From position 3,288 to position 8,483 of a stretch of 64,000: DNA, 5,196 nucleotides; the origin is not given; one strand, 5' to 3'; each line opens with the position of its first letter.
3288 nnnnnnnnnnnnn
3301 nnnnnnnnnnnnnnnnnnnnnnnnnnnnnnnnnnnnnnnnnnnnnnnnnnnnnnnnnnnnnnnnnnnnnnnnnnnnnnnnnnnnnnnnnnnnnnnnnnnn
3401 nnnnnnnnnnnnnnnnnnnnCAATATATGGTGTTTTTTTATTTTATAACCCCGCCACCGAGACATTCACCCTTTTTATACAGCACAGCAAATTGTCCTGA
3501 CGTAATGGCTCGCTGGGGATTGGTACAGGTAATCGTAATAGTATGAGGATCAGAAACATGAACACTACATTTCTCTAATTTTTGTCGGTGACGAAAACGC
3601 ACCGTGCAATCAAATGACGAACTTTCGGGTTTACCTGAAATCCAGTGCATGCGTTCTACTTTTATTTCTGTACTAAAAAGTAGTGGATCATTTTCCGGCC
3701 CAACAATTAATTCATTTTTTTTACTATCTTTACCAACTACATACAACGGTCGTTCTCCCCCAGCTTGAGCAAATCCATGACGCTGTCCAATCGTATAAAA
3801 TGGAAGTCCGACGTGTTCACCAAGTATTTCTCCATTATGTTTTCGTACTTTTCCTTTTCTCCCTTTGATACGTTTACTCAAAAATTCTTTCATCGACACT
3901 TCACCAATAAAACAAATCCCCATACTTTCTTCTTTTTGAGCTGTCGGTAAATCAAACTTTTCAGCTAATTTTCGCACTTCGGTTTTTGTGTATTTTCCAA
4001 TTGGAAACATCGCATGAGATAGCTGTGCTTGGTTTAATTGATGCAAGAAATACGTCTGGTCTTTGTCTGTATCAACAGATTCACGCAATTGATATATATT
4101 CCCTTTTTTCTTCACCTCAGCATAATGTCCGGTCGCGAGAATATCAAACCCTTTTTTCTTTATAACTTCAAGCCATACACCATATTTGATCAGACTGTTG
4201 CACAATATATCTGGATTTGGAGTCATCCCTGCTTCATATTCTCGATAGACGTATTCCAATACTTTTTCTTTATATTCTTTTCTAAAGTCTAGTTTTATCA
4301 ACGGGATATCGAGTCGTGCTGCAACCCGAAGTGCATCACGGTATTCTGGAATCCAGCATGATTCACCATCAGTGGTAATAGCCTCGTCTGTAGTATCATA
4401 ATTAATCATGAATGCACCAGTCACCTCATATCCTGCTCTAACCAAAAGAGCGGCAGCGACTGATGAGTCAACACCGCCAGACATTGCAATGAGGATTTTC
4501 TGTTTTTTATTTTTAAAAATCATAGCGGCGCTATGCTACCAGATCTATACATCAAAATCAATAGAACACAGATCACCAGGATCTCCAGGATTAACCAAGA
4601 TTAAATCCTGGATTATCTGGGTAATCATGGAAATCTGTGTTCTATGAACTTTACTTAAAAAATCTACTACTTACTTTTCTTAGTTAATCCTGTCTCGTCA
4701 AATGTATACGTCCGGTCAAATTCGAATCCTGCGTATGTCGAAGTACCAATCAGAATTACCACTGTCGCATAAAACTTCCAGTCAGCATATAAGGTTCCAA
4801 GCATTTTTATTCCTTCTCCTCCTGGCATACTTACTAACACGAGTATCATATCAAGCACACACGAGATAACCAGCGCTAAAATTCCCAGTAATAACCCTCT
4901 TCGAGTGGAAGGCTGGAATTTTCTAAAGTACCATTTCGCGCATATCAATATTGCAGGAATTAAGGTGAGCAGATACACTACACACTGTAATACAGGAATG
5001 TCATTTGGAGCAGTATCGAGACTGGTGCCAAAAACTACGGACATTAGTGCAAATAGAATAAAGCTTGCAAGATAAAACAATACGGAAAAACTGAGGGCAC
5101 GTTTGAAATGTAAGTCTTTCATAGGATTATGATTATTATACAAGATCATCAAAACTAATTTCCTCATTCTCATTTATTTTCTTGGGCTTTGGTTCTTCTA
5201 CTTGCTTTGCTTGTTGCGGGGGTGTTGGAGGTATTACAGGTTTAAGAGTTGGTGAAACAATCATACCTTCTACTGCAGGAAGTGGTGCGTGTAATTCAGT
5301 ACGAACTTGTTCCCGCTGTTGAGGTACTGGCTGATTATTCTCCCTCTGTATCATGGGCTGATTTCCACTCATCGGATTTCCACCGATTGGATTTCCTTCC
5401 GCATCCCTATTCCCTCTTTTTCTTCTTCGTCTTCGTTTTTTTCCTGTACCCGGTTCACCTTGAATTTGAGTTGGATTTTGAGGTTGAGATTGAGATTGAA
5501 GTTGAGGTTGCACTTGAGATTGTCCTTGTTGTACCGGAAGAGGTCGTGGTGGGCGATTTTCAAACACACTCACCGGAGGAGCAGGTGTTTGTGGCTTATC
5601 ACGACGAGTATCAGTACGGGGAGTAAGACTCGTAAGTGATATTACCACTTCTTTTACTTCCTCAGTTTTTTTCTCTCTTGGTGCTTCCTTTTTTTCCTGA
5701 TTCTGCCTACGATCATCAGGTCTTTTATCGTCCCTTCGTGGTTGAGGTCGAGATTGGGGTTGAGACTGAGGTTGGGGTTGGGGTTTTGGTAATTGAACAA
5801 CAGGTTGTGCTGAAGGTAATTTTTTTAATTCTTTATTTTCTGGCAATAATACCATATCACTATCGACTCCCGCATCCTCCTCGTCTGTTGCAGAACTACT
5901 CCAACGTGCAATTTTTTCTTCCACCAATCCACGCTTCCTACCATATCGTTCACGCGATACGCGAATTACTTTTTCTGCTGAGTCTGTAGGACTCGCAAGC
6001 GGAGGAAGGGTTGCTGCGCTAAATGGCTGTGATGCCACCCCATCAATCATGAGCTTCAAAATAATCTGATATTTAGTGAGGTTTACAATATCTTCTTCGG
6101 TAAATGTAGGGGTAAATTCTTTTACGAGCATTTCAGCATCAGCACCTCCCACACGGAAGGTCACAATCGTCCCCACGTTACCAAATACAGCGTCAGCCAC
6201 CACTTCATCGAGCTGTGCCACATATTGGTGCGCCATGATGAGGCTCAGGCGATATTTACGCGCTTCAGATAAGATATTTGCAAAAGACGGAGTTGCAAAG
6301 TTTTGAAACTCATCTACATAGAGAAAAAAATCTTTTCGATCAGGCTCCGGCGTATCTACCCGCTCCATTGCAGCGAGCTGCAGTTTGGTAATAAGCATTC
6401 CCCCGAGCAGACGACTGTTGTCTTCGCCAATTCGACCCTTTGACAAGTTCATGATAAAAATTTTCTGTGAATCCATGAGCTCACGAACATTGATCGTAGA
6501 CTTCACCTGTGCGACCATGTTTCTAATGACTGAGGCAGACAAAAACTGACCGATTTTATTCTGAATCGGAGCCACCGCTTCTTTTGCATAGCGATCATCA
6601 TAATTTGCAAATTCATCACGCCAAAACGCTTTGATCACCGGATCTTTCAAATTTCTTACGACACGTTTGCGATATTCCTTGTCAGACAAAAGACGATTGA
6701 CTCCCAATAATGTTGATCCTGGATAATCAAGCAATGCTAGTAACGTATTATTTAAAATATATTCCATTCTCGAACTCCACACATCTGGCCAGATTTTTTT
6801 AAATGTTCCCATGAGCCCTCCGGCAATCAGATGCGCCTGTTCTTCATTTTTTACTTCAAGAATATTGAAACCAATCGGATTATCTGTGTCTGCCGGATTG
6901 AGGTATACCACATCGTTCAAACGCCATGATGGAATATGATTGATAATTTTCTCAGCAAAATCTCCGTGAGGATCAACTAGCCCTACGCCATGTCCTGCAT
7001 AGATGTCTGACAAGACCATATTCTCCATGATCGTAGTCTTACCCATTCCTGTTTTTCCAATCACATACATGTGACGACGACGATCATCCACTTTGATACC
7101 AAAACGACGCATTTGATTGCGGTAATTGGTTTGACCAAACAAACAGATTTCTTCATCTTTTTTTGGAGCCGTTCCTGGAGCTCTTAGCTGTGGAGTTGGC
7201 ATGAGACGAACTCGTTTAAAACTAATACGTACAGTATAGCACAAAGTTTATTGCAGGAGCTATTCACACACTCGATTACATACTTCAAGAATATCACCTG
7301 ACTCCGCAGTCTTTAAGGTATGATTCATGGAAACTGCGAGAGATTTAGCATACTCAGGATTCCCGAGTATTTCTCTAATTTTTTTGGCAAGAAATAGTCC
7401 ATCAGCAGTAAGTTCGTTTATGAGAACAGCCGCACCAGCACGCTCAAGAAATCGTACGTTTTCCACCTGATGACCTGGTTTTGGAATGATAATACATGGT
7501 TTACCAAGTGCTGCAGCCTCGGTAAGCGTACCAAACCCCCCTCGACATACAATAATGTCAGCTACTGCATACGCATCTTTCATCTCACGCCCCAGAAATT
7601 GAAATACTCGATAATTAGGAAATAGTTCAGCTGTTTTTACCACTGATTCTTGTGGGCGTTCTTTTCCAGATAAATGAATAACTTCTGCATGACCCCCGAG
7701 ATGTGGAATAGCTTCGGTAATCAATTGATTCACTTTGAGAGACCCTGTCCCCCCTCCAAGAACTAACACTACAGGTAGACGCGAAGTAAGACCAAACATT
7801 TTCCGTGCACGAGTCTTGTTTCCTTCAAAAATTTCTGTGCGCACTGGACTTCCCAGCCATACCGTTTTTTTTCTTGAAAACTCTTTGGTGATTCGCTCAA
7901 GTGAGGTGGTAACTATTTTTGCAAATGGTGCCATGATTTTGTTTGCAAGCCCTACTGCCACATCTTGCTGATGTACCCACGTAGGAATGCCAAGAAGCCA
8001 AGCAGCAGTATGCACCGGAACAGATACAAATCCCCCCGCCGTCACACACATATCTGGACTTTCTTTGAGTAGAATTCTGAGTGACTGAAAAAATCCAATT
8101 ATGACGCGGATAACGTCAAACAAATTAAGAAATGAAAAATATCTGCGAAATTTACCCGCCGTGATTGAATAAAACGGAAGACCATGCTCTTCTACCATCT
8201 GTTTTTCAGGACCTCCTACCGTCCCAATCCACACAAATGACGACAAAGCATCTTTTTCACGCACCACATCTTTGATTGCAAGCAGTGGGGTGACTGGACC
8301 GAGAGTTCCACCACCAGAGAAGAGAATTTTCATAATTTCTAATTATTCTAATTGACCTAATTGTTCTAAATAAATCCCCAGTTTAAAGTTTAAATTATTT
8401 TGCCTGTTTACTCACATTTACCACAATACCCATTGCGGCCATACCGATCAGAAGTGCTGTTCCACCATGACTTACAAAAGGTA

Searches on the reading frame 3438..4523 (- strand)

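Call 89: search_protein_families(library=pfam, proteins=[window:3438-4523:-], max_evalue=0.001)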
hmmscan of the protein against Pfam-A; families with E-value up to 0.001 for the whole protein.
window:3438-4523:- (361 aa): 5 families
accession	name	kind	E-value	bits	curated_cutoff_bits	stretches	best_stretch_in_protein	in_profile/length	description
PF03054.22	tRNA_Me_trans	-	2.9e-72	243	20.6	1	8-207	1-201/202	tRNA methyl transferase HUP domain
PF20258.4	tRNA_Me_trans_C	-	1e-24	87.1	20.6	1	285-360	2-77/77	Aminomethyltransferase beta-barrel domain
PF20259.3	tRNA_Me_trans_M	-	1.7e-19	69.5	27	1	212-275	1-65/66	tRNA methyl transferase PRC-barrel domain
PF02540.23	NAD_synthase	-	7.9e-06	25.6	21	0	4-31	15-42/242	NAD synthase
PF02568.20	ThiI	-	0.00012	22.2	20.5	1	8-48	4-44/197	Thiamine biosynthesis protein (ThiI)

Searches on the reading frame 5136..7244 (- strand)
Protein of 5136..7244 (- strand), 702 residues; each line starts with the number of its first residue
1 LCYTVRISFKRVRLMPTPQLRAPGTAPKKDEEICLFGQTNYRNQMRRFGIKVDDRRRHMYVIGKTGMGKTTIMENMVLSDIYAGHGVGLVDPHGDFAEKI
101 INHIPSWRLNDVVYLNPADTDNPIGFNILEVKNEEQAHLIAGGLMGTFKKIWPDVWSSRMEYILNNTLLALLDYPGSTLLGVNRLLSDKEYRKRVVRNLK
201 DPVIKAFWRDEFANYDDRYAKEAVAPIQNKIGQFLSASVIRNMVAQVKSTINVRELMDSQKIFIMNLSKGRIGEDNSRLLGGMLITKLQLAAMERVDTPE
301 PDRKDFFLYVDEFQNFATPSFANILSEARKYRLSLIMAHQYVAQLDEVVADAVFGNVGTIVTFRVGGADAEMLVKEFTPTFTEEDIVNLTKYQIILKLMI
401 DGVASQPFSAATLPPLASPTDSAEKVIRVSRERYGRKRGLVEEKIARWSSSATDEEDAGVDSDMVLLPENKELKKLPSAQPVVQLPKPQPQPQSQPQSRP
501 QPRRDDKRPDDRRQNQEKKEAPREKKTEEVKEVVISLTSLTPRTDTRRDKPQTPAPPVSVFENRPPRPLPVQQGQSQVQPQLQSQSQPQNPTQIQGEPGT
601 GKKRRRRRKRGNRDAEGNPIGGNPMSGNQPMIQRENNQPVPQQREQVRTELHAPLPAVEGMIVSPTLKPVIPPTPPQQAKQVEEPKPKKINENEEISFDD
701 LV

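Call 89: search_protein_families(library=pfam, proteins=[window:5136-7244:-], max_evalue=0.001)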
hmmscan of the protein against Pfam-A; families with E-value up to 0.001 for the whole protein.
window:5136-7244:- (702 aa): 5 families
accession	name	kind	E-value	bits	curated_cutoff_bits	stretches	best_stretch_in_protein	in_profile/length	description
PF10412.15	TrwB_AAD_bind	-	9.4e-14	51.5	20.5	1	52-370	11-315/387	Type IV secretion-system coupling protein DNA-binding domain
PF12696.13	TraG-D_C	-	3.2e-07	30.7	22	1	308-371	4-70/126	TraM recognition site of TraD and TraG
PF01935.23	DUF87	-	2.1e-05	25.2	23.2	1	56-142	23-103/220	Helicase HerA, central domain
PF02534.20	T4SS-DNA_transf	-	4.3e-05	23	20.1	1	47-347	43-346/468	Type IV secretory system Conjugative DNA transfer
PF13401.12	AAA_22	-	0.00039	21.2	27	0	55-78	4-27/130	AAA domain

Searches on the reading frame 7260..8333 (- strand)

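Call 89: search_protein_families(library=pfam, proteins=[window:7260-8333:-], max_evalue=0.001)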
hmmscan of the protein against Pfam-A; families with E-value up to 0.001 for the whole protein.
window:7260-8333:- (357 aa): 4 families
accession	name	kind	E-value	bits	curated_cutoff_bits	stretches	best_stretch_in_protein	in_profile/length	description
PF03033.26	Glyco_transf_28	-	3.6e-30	105.3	26.2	1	3-141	1-137/139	Glycosyltransferase family 28 N-terminal domain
PF04101.22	Glyco_tran_28_C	-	1.1e-27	97.5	22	1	188-331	1-149/166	Glycosyltransferase family 28 C-terminal domain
PF06722.18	EryCIII-like_C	-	7.6e-06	26.4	31.7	1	230-331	22-121/145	Erythromycin biosynthesis protein CIII-like, C-terminal domain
PF13692.12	Glyco_trans_1_4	-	0.0003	21.5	27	1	198-293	13-115/142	Glycosyl transferases group 1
